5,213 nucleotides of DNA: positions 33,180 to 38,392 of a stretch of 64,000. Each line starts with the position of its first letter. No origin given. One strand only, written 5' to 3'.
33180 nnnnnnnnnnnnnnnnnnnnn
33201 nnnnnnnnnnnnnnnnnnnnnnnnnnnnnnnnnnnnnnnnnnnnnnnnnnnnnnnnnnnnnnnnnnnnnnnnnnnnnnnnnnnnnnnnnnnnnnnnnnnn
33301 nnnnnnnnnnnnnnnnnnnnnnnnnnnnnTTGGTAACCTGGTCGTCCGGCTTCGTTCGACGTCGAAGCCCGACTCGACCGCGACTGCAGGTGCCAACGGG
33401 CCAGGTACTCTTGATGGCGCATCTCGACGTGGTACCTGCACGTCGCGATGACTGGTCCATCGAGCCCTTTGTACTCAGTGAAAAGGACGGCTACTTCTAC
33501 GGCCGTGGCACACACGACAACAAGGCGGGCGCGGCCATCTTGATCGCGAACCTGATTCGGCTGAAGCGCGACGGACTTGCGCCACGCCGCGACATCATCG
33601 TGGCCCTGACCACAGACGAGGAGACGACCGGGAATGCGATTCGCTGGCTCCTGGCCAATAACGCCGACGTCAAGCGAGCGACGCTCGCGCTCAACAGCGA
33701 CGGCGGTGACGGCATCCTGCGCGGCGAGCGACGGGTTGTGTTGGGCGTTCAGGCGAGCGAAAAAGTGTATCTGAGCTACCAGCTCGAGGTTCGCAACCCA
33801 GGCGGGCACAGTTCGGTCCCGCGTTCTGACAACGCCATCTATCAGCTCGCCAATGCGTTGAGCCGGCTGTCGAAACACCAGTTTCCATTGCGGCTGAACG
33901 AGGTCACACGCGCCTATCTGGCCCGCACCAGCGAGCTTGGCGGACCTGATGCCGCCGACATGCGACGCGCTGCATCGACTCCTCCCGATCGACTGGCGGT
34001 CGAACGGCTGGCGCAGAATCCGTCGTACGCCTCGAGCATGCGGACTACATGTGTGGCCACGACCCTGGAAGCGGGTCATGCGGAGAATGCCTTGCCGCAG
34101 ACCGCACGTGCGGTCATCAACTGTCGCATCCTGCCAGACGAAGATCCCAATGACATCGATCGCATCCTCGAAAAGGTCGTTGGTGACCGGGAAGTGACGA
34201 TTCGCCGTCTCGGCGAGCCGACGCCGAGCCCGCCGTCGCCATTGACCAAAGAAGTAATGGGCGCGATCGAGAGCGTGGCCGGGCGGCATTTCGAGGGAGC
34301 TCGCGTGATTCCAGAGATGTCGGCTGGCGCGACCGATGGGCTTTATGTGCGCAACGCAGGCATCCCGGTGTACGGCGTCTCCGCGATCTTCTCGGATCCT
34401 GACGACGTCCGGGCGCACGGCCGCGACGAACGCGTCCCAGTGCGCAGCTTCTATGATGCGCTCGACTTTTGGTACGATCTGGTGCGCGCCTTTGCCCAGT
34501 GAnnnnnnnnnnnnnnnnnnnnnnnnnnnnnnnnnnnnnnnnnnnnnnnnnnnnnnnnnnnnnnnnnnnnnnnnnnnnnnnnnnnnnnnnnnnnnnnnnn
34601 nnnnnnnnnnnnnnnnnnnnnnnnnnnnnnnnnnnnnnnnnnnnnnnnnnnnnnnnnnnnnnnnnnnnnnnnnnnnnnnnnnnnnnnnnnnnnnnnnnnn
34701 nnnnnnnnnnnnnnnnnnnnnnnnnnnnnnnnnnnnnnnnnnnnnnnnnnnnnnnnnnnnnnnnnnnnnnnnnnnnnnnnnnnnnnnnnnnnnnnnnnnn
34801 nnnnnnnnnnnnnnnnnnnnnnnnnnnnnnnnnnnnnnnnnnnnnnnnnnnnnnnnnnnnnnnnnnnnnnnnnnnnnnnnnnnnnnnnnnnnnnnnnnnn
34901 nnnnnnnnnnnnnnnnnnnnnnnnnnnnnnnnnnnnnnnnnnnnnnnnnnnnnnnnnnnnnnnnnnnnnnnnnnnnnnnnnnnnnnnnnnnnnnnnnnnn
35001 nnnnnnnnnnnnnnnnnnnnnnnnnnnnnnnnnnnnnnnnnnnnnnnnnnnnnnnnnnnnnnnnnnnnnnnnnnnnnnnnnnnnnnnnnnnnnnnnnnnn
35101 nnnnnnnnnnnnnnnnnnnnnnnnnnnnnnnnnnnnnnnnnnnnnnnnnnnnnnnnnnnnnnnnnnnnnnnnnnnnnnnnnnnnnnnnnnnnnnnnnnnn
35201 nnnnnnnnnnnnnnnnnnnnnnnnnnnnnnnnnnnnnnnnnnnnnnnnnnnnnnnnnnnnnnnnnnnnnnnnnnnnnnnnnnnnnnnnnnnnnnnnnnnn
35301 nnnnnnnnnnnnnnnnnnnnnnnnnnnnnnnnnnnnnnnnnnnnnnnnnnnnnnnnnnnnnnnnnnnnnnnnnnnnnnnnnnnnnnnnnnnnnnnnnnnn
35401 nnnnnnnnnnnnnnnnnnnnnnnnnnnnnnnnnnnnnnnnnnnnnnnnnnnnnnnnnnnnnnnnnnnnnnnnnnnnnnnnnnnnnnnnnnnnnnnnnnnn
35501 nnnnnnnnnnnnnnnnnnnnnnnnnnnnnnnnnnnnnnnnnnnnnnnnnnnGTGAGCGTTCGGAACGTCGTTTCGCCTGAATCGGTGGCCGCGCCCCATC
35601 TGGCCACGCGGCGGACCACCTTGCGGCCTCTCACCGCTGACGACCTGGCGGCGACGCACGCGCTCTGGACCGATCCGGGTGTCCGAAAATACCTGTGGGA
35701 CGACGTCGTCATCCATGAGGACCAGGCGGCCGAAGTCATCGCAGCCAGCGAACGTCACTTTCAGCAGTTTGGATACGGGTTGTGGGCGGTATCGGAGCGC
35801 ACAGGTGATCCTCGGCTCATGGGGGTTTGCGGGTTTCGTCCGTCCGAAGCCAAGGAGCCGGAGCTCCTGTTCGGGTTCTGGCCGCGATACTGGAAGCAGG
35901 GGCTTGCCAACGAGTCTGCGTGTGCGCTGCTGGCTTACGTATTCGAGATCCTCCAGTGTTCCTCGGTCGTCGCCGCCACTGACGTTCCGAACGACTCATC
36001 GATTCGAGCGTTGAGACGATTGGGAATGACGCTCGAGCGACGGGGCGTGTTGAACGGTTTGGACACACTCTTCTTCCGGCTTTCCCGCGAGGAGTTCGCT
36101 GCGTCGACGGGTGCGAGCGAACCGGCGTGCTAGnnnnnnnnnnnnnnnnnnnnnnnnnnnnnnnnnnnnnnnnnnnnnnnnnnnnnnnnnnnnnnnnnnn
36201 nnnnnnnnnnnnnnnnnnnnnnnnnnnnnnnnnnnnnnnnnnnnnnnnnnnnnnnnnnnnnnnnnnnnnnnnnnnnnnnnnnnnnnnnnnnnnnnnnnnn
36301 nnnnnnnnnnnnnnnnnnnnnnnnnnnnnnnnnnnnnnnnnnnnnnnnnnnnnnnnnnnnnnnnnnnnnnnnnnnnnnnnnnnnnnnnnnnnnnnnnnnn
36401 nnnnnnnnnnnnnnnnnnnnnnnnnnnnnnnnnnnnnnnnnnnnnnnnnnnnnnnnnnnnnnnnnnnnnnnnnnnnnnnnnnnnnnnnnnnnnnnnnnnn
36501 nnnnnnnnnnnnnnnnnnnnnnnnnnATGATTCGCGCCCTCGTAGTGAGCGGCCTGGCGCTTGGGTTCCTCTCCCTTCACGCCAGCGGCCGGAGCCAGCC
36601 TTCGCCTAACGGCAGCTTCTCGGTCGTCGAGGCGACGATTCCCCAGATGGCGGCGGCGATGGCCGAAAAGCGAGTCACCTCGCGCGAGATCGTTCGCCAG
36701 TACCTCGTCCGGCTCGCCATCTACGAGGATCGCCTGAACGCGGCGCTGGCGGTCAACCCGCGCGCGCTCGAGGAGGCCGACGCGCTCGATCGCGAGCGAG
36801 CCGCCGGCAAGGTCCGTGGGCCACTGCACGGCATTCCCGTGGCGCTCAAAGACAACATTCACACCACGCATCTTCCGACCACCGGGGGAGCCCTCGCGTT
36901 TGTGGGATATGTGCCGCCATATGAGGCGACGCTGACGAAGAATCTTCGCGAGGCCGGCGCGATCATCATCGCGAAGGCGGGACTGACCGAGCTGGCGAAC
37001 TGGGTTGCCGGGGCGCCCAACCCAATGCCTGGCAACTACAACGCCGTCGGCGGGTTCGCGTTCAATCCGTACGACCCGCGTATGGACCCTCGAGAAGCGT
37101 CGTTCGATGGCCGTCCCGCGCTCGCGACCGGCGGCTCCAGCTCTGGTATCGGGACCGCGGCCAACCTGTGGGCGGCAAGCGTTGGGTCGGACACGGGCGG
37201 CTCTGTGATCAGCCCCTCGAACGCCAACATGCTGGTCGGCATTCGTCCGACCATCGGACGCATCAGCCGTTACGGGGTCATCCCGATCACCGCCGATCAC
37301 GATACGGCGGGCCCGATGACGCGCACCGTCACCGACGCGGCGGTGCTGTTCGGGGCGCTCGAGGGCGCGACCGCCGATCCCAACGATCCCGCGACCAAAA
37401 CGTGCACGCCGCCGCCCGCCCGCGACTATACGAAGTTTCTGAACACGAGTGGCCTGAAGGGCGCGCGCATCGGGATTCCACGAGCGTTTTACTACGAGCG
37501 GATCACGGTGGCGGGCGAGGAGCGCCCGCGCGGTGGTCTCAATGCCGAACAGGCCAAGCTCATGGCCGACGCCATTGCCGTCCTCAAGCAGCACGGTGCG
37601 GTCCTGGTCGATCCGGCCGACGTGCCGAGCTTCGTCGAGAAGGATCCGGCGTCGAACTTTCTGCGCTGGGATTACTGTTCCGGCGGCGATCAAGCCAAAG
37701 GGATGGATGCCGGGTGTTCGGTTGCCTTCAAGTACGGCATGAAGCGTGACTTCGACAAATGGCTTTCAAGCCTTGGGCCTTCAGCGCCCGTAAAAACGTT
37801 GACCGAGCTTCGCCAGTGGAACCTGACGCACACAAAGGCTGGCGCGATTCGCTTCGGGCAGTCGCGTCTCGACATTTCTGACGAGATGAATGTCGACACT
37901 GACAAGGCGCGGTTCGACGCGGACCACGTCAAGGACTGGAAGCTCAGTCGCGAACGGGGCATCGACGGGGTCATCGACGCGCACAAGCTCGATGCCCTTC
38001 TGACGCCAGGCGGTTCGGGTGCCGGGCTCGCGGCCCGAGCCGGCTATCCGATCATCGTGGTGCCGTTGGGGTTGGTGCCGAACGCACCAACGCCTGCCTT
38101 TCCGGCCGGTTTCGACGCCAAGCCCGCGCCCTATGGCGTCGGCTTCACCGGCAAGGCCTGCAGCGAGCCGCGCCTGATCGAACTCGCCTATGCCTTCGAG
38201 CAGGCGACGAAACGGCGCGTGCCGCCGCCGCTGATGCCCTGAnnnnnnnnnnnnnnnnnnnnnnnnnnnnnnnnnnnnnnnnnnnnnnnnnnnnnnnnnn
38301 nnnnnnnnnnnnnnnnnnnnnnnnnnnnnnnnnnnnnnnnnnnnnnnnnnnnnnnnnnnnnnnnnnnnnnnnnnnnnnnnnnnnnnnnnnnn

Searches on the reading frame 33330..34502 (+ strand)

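Call 68: search_protein_families(library=pfam, proteins=[window:33330-34502:+])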
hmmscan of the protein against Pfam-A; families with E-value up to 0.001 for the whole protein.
window:33330-34502:+ (390 aa): 3 families
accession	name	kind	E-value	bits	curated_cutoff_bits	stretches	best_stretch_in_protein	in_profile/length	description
PF01546.33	Peptidase_M20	-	1.3e-29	104.1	24.6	1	27-386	1-205/206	Peptidase family M20/M25/M40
PF07687.19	M20_dimer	-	9.1e-15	55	21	1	144-287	3-102/107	Peptidase dimerisation domain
PF04389.22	Peptidase_M28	-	1.6e-07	31.7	21.3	1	24-125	13-94/193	Peptidase family M28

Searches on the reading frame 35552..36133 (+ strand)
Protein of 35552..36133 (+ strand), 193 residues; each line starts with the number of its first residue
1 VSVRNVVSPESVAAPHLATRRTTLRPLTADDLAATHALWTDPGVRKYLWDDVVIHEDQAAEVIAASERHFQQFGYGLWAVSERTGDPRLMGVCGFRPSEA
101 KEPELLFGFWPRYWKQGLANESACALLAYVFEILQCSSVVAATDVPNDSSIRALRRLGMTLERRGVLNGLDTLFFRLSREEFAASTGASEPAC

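Call 68: search_protein_families(library=pfam, proteins=[window:35552-36133:+])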
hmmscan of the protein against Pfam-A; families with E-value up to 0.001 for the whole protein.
window:35552-36133:+ (193 aa): 2 families
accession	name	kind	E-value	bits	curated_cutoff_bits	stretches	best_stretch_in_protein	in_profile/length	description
PF13302.13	Acetyltransf_3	-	7.4e-27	95.2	25.4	1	21-160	1-138/138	Acetyltransferase (GNAT) domain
PF00583.31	Acetyltransf_1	-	2.6e-05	24.9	20.7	1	74-159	32-116/116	Acetyltransferase (GNAT) family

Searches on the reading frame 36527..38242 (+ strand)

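Call 68: search_protein_families(library=pfam, proteins=[window:36527-38242:+])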
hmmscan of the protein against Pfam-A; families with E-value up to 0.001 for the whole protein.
window:36527-38242:+ (571 aa): 1 family
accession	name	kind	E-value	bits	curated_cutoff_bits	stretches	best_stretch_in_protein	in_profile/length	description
PF01425.27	Amidase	-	1.5e-61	209.2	27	1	54-327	1-251/445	Amidase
